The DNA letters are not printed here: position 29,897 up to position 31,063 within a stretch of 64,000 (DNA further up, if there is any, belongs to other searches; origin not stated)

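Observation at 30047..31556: Orphan radical SAM enzyme encoded directly downstream of the RNR repressor NrdR, with no ribonucleotide reductase gene nearby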

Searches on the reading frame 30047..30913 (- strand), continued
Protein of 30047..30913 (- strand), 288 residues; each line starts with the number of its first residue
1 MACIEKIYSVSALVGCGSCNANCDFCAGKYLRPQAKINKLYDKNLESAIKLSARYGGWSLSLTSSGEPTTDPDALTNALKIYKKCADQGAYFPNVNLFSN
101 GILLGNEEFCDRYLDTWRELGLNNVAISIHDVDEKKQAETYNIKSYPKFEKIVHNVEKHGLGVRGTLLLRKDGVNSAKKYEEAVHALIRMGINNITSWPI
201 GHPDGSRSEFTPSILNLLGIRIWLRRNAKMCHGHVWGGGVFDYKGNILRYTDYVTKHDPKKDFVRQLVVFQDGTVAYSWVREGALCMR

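Call 18: find_related_loci(query=window:30047-30913:-, collection=genome_contigs, flank=10000)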
Query window:30047-30913:- (288 aa) in genome_contigs; peptide patterns used: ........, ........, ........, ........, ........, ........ (x = any residue, [..] = any of these).
112 stretches matched a pattern; 38 encode a relative of the query (tblastn E <= 1e-3); 38 distinct loci.
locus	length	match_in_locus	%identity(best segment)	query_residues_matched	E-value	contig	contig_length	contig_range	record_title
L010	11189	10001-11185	81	1-288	1e-163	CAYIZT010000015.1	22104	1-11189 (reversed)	MAG TPA_asm: uncultured Methanosarcinales archaeon isolate ERP119705_co9_54 genome assembly, contig: NODE_2442_length_22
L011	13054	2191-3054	81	1-288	9e-164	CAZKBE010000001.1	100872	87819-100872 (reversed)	MAG TPA_asm: Candidatus Woesearchaeota archaeon isolate SRP272421_co4_444 genome assembly, contig: NODE_204_length_10087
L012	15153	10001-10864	80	1-288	4e-162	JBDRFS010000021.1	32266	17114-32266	MAG: Candidatus Woesearchaeota archaeon isolate MEGAHIT-group-1.384 k141_9829033, whole genome shotgun sequence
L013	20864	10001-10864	80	1-288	4e-162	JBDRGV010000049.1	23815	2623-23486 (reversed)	MAG: archaeon isolate MEGAHIT-group-1.460 k141_10172438, whole genome shotgun sequence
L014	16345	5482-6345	80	1-288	8e-160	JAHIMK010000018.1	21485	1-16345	MAG: Nanoarchaeota archaeon isolate KR13_N2.mb.68 KR13_N2.mb.68_k141_87067, whole genome shotgun sequence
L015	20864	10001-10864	77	1-288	3e-158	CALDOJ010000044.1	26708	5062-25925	MAG TPA_asm: Candidatus Woesearchaeota archaeon isolate ERR2206790_bin.73_CONCOCT_v1.1_MAG genome assembly, contig: ERZ8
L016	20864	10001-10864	76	1-288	1e-157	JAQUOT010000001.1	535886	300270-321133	MAG: Candidatus Nanoarchaeia archaeon isolate STD1_207 NODE_19_length_535886_cov_13.181462_Sandtown_D1, whole genome sho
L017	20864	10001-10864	76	1-288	3e-157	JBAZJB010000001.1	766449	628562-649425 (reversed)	MAG: Candidatus Nanoarchaeia archaeon isolate SO_2017_LW4_109 scaffold_19_c1_LW137-91_2017, whole genome shotgun sequenc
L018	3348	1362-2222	78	1-287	3e-164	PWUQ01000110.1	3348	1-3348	MAG: Candidatus Parvarchaeota archaeon isolate CSSed11_243R1 CS-Sed11-C74513, whole genome shotgun sequence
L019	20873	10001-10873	78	1-288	2e-156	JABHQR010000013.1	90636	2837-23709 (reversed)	MAG: archaeon isolate SI039_bin110 k141_138076, whole genome shotgun sequence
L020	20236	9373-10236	76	1-288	2e-156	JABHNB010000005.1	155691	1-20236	MAG: archaeon isolate SI037S2_bin81 k141_755266, whole genome shotgun sequence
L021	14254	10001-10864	75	1-288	2e-153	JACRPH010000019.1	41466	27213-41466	MAG: Candidatus Woesearchaeota archaeon isolate NC_groundwater_1982_Pr3_S-0.2um_39_12 scaffold_105360, whole genome shot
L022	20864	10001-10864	75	1-288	2e-153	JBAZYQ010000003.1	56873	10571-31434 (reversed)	MAG: Candidatus Nanoarchaeia archaeon isolate SO_2017_GW1_84 NODE_2945_length_56873_cov_1.338403_OW334_2017, whole genom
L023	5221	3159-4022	74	1-288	1e-153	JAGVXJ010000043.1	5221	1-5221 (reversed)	Candidatus Pacearchaeota archaeon isolate RIFOXYB1_FULL_32_8.8 rifoxyb1_full_scaffold_10897, whole genome shotgun sequen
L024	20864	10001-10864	76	1-288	9e-152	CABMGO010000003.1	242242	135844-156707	uncultured archaeon isolate LFW-170_1 genome assembly, contig: LFW1701_3, whole genome shotgun sequence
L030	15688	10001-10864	75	1-288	1e-147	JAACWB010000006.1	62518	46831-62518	MAG: archaeon isolate CG_2015-01t_29_47 CG_2015-01t_curated_scaffold_160, whole genome shotgun sequence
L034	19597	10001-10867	71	1-288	2e-142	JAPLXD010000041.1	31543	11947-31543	MAG: Candidatus Moraniibacteriota bacterium isolate LacPavin_0818_WC55_MAG_45_10 LacPavin_0818_WC55_scaffold_448265, who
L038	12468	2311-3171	68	1-286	6e-135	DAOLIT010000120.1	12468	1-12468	MAG TPA_asm: Pseudomonadota bacterium isolate AMR_MDS_0291 NODE_685_length_12468_cov_8.996455, whole genome shotgun sequ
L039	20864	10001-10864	62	1-288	3e-127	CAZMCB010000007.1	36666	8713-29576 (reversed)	MAG TPA_asm: uncultured Pseudomonadales bacterium isolate SRP263991_co7_276 genome assembly, contig: NODE_1352_length_36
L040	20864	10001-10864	63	1-288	7e-126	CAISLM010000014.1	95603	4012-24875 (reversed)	Candidatus Collierbacteria bacterium isolate AM-lipid-02-D9_bin-0599 genome assembly, contig: bin-0599:14/98, whole geno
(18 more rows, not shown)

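Call 22: search_protein_representatives(protein=window:30047-30913:-)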
Query: 288 residues. Proteins with E-value up to 0.001 (for the whole library): 426; up to 1e-10: 225; up to 1e-30: 18. The best 150 are listed.
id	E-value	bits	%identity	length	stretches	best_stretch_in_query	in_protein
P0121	1.3e-125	434.8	66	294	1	2-288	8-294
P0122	2.9e-81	289.2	62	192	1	97-288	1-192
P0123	8.6e-80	284.4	66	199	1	1-191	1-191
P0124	5.2e-75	268.7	45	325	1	2-287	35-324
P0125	3.0e-62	226.8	42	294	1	2-287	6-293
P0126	9.4e-54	198.9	42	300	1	4-284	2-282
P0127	8.5e-50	185.9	84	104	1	1-104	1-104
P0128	1.6e-46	175.2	81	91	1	199-288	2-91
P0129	4.7e-46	173.6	66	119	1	159-288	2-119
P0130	5.1e-38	147.3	46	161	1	7-161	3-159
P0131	1.1e-37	146.2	69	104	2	210-287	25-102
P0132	5.0e-35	137.4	37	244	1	9-206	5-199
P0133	7.7e-34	133.5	34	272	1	9-217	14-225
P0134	4.2e-33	131.1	66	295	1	46-138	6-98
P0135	2.6e-32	128.5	34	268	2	6-221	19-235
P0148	6.4e-27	110.8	31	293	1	7-285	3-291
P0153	3.4e-25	105.1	32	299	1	6-286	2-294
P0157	4.0e-23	98.3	28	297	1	6-285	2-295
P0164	5.7e-22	94.6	30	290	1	6-288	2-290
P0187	8.1e-19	84.2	29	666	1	6-283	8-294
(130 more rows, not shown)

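Call 24: search_protein_families(library=ncbifam, proteins=[P0124, P0125, P0126, P0133, P0148, P0153, P0157, P0164, P0187, L001:8855-9655:+], max_evalue=0.001)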
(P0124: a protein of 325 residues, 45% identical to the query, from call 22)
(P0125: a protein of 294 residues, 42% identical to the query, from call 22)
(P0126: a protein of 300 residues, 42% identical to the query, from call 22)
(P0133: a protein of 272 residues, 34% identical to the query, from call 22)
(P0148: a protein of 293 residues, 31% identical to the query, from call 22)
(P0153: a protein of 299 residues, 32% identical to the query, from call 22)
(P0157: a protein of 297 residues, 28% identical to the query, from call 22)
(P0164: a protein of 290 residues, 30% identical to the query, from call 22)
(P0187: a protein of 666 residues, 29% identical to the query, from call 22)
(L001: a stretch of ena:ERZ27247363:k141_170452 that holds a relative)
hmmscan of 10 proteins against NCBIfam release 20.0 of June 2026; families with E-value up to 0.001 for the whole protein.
P0124 (325 aa): 14 families
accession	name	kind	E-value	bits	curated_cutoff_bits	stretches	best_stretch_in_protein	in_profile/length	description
TIGR02666.1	moaA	equivalog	5.8e-08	32.1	284.05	1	49-198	17-155/336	GTP 3',8-cyclase MoaA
TIGR02668.1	moaA_archaeal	equivalog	2.9e-07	29.7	325.25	1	49-217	17-169/303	GTP 3',8-cyclase MoaA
TIGR04317.1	W_rSAM_matur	equivalog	5.9e-07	28.9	380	1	49-192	11-139/349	tungsten cofactor oxidoreductase radical SAM maturase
NF038283.1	viperin_w_prok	equivalog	4.8e-06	25.9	180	1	50-202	10-158/281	viperin family antiviral radical SAM protein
TIGR04078.1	rSAM_yydG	equivalog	8.4e-06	25.5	300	1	46-171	5-119/309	YydG family radical SAM peptide epimerase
NF001199.0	PRK00164.2-1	equivalog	9.1e-06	25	231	1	43-224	14-181/308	GTP 3',8-cyclase MoaA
TIGR04084.1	rSAM_AF0577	subfamily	9.3e-06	24.8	225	1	49-164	4-99/347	TIGR04084 family radical SAM/SPASM domain-containing protein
TIGR04280.1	geopep_mat_rSAM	hypoth_equivalog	1.6e-05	24.1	400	1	39-173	81-209/428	geopeptide radical SAM maturase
NF045702.1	rSAM_GDGT_ether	equivalog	0.0001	21.1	450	1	48-204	92-233/486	tetraether lipid synthase Tes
NF045646.2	rSAM_Se_TrsS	equivalog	0.00011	20.9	490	1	49-174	93-205/441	radical SAM (seleno)protein TrsS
NF053742.1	LipS1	equivalog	0.00019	21.1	230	0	44-72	9-37/268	LipS1 family lipoyl synthase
TIGR04545.1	rSAM_ahbD_hemeb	equivalog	0.00058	19.4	500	1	51-229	9-167/339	heme b synthase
TIGR02109.1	PQQ_syn_pqqE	equivalog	0.00067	18.7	381.35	1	51-218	16-166/358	pyrroloquinoline quinone biosynthesis protein PqqE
NF047865.1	rSAM_PapB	equivalog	0.00087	18.6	340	0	42-138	4-100/330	PapB family radical SAM/SPASM ranthipeptide maturase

P0125 (294 aa): 4 families
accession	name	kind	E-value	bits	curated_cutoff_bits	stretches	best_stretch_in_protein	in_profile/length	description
TIGR02109.1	PQQ_syn_pqqE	equivalog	2.4e-05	23.4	381.35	1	23-185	17-164/358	pyrroloquinoline quinone biosynthesis protein PqqE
NF038283.1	viperin_w_prok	equivalog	6.6e-05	22.2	180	1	22-145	11-125/281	viperin family antiviral radical SAM protein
NF045646.2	rSAM_Se_TrsS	equivalog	0.00022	19.9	490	1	22-148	95-209/441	radical SAM (seleno)protein TrsS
NF001199.0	PRK00164.2-1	equivalog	0.00053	19.2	231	1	22-147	21-131/308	GTP 3',8-cyclase MoaA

P0126 (300 aa): 12 families
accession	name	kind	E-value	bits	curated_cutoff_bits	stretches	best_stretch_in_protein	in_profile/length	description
NF045646.2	rSAM_Se_TrsS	equivalog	3.4e-10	39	490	1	14-125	93-193/441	radical SAM (seleno)protein TrsS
NF045702.1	rSAM_GDGT_ether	equivalog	1.1e-09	37.4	450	1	13-155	92-228/486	tetraether lipid synthase Tes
TIGR02666.1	moaA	equivalog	2e-08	33.6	284.05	1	14-149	17-146/336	GTP 3',8-cyclase MoaA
NF045703.1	rSAM_Tes_intein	exception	5.4e-08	31.1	1700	1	47-128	629-707/1040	tetraether lipid synthase Tes, intein-containing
TIGR03977.1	rSAM_pair_HxsC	equivalog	1.9e-07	30.2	267.9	1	14-119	32-127/292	His-Xaa-Ser system radical SAM maturase HxsC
TIGR02668.1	moaA_archaeal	equivalog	3.2e-07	29.6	325.25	1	3-166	7-160/303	GTP 3',8-cyclase MoaA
NF001199.0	PRK00164.2-1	equivalog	6.1e-06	25.6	231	1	3-136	9-127/308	GTP 3',8-cyclase MoaA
NF038283.1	viperin_w_prok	equivalog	8.5e-06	25.1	180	1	15-113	10-104/281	viperin family antiviral radical SAM protein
TIGR04078.1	rSAM_yydG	equivalog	1.4e-05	24.7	300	1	11-150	5-133/309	YydG family radical SAM peptide epimerase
NF045502.1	variant_rSAM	domain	8.6e-05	21.6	125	1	18-131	143-256/357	radical SAM protein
TIGR04317.1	W_rSAM_matur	equivalog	0.00022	20.4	380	1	14-130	11-113/349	tungsten cofactor oxidoreductase radical SAM maturase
TIGR03551.1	F420_cofH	equivalog_domain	0.0004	19.3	374.1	0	14-181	46-217/345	5-amino-6-(D-ribitylamino)uracil--L-tyrosine 4-hydroxyphenyl transferase CofH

P0133 (272 aa): 9 families
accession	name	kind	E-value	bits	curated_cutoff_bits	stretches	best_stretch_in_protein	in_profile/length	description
TIGR02666.1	moaA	equivalog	4.2e-07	29.2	284.05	1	21-138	17-123/336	GTP 3',8-cyclase MoaA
NF045646.2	rSAM_Se_TrsS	equivalog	4.7e-07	28.7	490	1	20-135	92-193/441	radical SAM (seleno)protein TrsS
TIGR04317.1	W_rSAM_matur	equivalog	1.9e-06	27.2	380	1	21-113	11-92/349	tungsten cofactor oxidoreductase radical SAM maturase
TIGR03977.1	rSAM_pair_HxsC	equivalog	0.00011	21.2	267.9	1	18-145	29-142/292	His-Xaa-Ser system radical SAM maturase HxsC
TIGR03822.1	AblA_like_2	hypoth_equivalog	0.00014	21.1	396.25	1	17-200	91-259/321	lysine-2,3-aminomutase-like protein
NF045702.1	rSAM_GDGT_ether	equivalog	0.00032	19.5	450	1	17-137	89-198/486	tetraether lipid synthase Tes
NF050035.1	rSAM_WgK_link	exception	0.00041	19.5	650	1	17-80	13-72/367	radical SAM/SPASM peptide maturase WgkB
TIGR04082.1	rSAM_for_selen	equivalog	0.00068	18.5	350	1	21-89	206-271/516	thio(seleno)oxazole modification radical SAM maturase SbtM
NF038283.1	viperin_w_prok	equivalog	0.0007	18.8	180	0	21-130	9-112/281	viperin family antiviral radical SAM protein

P0148 (293 aa): 9 families
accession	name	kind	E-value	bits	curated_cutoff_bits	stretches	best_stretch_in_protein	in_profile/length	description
NF045702.1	rSAM_GDGT_ether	equivalog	2.5e-10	39.6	450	1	12-186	93-254/486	tetraether lipid synthase Tes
NF038283.1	viperin_w_prok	equivalog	3e-09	36.5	180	1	14-179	11-176/281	viperin family antiviral radical SAM protein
NF045646.2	rSAM_Se_TrsS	equivalog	6.5e-09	34.8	490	1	14-186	95-252/441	radical SAM (seleno)protein TrsS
TIGR02666.1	moaA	equivalog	9.6e-08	31.4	284.05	1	14-165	19-164/336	GTP 3',8-cyclase MoaA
TIGR04311.1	rSAM_Geo_metal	subfamily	1.4e-06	27.6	400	1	13-189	11-178/423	radical SAM/SPASM family putative metalloenzyme maturase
TIGR02668.1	moaA_archaeal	equivalog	3e-05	23.2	325.25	1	14-180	19-175/303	GTP 3',8-cyclase MoaA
NF001199.0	PRK00164.2-1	equivalog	0.00026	20.2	231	1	13-137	20-132/308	GTP 3',8-cyclase MoaA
TIGR02495.1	NrdG2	equivalog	0.00037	19.9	131.15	0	14-98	25-101/193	anaerobic ribonucleoside-triphosphate reductase activating protein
TIGR03977.1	rSAM_pair_HxsC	equivalog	0.00046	19.2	267.9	1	14-130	34-141/292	His-Xaa-Ser system radical SAM maturase HxsC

P0153 (299 aa): 5 families
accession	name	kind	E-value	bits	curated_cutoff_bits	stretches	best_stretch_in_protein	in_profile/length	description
TIGR02666.1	moaA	equivalog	2.3e-05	23.5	284.05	1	14-192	19-185/336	GTP 3',8-cyclase MoaA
NF038283.1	viperin_w_prok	equivalog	5e-05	22.6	180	1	14-171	11-164/281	viperin family antiviral radical SAM protein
TIGR03977.1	rSAM_pair_HxsC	equivalog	0.00026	20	267.9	1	13-175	33-181/292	His-Xaa-Ser system radical SAM maturase HxsC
TIGR04317.1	W_rSAM_matur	equivalog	0.0003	20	380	0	13-107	12-97/349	tungsten cofactor oxidoreductase radical SAM maturase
NF045702.1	rSAM_GDGT_ether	equivalog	0.00059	18.6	450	1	12-200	93-268/486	tetraether lipid synthase Tes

P0157 (297 aa): 8 families
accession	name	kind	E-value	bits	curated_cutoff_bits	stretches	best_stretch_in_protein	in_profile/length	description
TIGR02666.1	moaA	equivalog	7.5e-10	38.3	284.05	1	12-222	17-206/336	GTP 3',8-cyclase MoaA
TIGR04311.1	rSAM_Geo_metal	subfamily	9.7e-07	28.2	400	1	9-152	7-134/423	radical SAM/SPASM family putative metalloenzyme maturase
NF001199.0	PRK00164.2-1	equivalog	2e-06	27.2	231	1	3-243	11-221/308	GTP 3',8-cyclase MoaA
NF045646.2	rSAM_Se_TrsS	equivalog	5.4e-06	25.2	490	1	11-207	92-269/441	radical SAM (seleno)protein TrsS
NF038283.1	viperin_w_prok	equivalog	5.6e-06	25.7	180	1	12-83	9-83/281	viperin family antiviral radical SAM protein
TIGR04317.1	W_rSAM_matur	equivalog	6.8e-06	25.4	380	1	11-82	10-78/349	tungsten cofactor oxidoreductase radical SAM maturase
TIGR02668.1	moaA_archaeal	equivalog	8.7e-06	24.9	325.25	1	5-244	11-219/303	GTP 3',8-cyclase MoaA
TIGR02495.1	NrdG2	equivalog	0.00053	19.4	131.15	0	6-82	17-89/193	anaerobic ribonucleoside-triphosphate reductase activating protein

P0164 (290 aa): 17 families
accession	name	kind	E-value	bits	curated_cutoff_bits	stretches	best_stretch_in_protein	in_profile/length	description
TIGR02666.1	moaA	equivalog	2e-14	53.3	284.05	1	13-182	18-184/336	GTP 3',8-cyclase MoaA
NF045646.2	rSAM_Se_TrsS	equivalog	1.9e-10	39.9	490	1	13-118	94-194/441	radical SAM (seleno)protein TrsS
TIGR02668.1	moaA_archaeal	equivalog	1.1e-09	37.7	325.25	1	12-217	17-219/303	GTP 3',8-cyclase MoaA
TIGR04317.1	W_rSAM_matur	equivalog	3.2e-09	36.4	380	1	13-148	12-141/349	tungsten cofactor oxidoreductase radical SAM maturase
NF001199.0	PRK00164.2-1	equivalog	6.3e-09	35.4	231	1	12-180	19-177/308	GTP 3',8-cyclase MoaA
NF045702.1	rSAM_GDGT_ether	equivalog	5.3e-07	28.6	450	1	12-127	93-206/486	tetraether lipid synthase Tes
TIGR04038.1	tatD_link_rSAM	subfamily_domain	1.5e-06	28.1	129.7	1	13-119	16-122/192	TatD family nuclease-associated radical SAM protein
NF038283.1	viperin_w_prok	equivalog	2e-06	27.2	180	1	13-130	10-125/281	viperin family antiviral radical SAM protein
TIGR02109.1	PQQ_syn_pqqE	equivalog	2.6e-06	26.6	381.35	1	13-168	15-162/358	pyrroloquinoline quinone biosynthesis protein PqqE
TIGR04100.1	rSAM_pair_X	hypoth_equivalog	5.5e-06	26.1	262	1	13-121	16-128/197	TIGR04100 family radical SAM protein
TIGR03977.1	rSAM_pair_HxsC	equivalog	9e-06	24.8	267.9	1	13-124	33-137/292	His-Xaa-Ser system radical SAM maturase HxsC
TIGR04311.1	rSAM_Geo_metal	subfamily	0.00011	21.4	400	1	13-136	11-129/423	radical SAM/SPASM family putative metalloenzyme maturase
TIGR00423.1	TIGR00423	subfamily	0.00012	21.4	260.25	0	15-91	15-88/310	CofH family radical SAM protein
TIGR00048.1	rRNA_mod_RlmN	equivalog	0.00024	20.2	290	1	13-87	113-187/355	dual-specificity RNA methyltransferase RlmN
TIGR02495.1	NrdG2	equivalog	0.00036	19.9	131.15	1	15-96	26-101/193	anaerobic ribonucleoside-triphosphate reductase activating protein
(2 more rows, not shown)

P0187 (666 aa): 8 families
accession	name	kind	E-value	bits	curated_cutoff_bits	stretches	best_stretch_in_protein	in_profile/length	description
TIGR02666.1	moaA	equivalog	1.9e-10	40.2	284.05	1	20-196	19-186/336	GTP 3',8-cyclase MoaA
NF045646.2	rSAM_Se_TrsS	equivalog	2.2e-08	33.1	490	1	19-193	94-254/441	radical SAM (seleno)protein TrsS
NF038283.1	viperin_w_prok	equivalog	9.9e-08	31.5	180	1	19-141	10-125/281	viperin family antiviral radical SAM protein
NF045702.1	rSAM_GDGT_ether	equivalog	1.4e-06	27.2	450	1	20-204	95-264/486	tetraether lipid synthase Tes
TIGR02668.1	moaA_archaeal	equivalog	3.7e-06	26.1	325.25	1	19-202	18-185/303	GTP 3',8-cyclase MoaA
NF038332.1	rSAM_rare_HxsC4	exception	5.7e-05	22.4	500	1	15-132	18-124/335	radical SAM protein HxsC4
TIGR01141.1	hisC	equivalog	0.00041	19.3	276.55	1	472-579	139-250/349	histidinol-phosphate transaminase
NF049973.1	radical_Rv1681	equivalog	0.00058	18.9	380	1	20-205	81-251/326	Rv1681 family radical SAM protein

L001:8855-9655:+ (266 aa): 11 families
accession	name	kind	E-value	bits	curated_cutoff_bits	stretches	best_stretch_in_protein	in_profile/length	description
TIGR02666.1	moaA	equivalog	7.4e-10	38.3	284.05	1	15-222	19-217/336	GTP 3',8-cyclase MoaA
TIGR02668.1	moaA_archaeal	equivalog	7.1e-08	31.8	325.25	1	4-230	9-215/303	GTP 3',8-cyclase MoaA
NF045702.1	rSAM_GDGT_ether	equivalog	8.2e-07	28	450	1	14-160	94-227/486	tetraether lipid synthase Tes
NF045646.2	rSAM_Se_TrsS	equivalog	1e-06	27.6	490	1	15-160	95-226/441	radical SAM (seleno)protein TrsS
TIGR04317.1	W_rSAM_matur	equivalog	9.1e-06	25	380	1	14-183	12-170/349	tungsten cofactor oxidoreductase radical SAM maturase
TIGR00433.2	bioB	equivalog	1.4e-05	24.5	225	1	13-87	48-121/307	biotin synthase BioB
NF038283.1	viperin_w_prok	equivalog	1.4e-05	24.4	180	1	15-232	11-216/281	viperin family antiviral radical SAM protein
TIGR04078.1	rSAM_yydG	equivalog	0.00012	21.7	300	1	9-146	5-129/309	YydG family radical SAM peptide epimerase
NF010321.0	PRK13758.1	equivalog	0.00012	21.4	441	0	121-160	16-55/370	anaerobic sulfatase-maturase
TIGR02109.1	PQQ_syn_pqqE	equivalog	0.00027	20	381.35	1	40-227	38-211/358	pyrroloquinoline quinone biosynthesis protein PqqE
TIGR04167.1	rSAM_SeCys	equivalog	0.00032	20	300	0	5-71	8-68/303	arsenosugar biosynthesis radical SAM (seleno)protein ArsS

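Call 25: search_protein_families(library=pfam, proteins=[L001:6083-6922:-, L006:5055-5885:-], max_evalue=0.001)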
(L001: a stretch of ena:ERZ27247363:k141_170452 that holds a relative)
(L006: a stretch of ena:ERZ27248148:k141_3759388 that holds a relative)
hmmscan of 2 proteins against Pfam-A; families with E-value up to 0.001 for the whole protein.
L001:6083-6922:- (279 aa): 0 families

L006:5055-5885:- (276 aa): 0 families

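Call 30: predict_structure(alignment_id=A1)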
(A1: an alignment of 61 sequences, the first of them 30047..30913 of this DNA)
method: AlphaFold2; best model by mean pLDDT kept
length: 288 residues; sequences in the alignment: 61
mean_pLDDT: 93.4   pTM: 0.91
mean pLDDT of the five models: 93.4, 93.4, 93.4, 92.6, 91.7
residues with pLDDT >= 90: 227; 70-90: 51; 50-70: 10; < 50: 0
segments of 3 or more residues with pLDDT < 50: none
pLDDT, mean of each block of 10 residues (from residue 1): 85 92 89 83 97 96 95 97 98 98 99 99 98 98 98 99 98 97 99 97 89 97 98 91 98 78 91 89 64
secondary structure, 60 per line:
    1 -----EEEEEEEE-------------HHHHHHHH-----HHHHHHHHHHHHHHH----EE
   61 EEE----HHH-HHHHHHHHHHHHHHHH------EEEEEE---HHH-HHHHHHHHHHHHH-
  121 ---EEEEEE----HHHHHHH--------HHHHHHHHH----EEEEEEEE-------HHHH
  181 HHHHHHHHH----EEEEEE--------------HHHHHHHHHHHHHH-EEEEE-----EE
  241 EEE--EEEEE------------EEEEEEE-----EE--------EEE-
elements in order: E6-13 H27-34 H40-54 E59-63 H72-87 E94-99 H107-119 E124-129 H134-140 H149-157 E162-169 H177-189 E194-199 H214-227 E229-233 E239-243 E246-250 E263-269 E285-287
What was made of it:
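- On Radical SAM superfamily: The model shows a (beta/alpha)6 barrel (call 30).
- The AF2 model has pLDDT 93.4 (call 30). The protein has a full barrel plus a conserved C-terminal beta domain, unlike the small activases (call 30).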
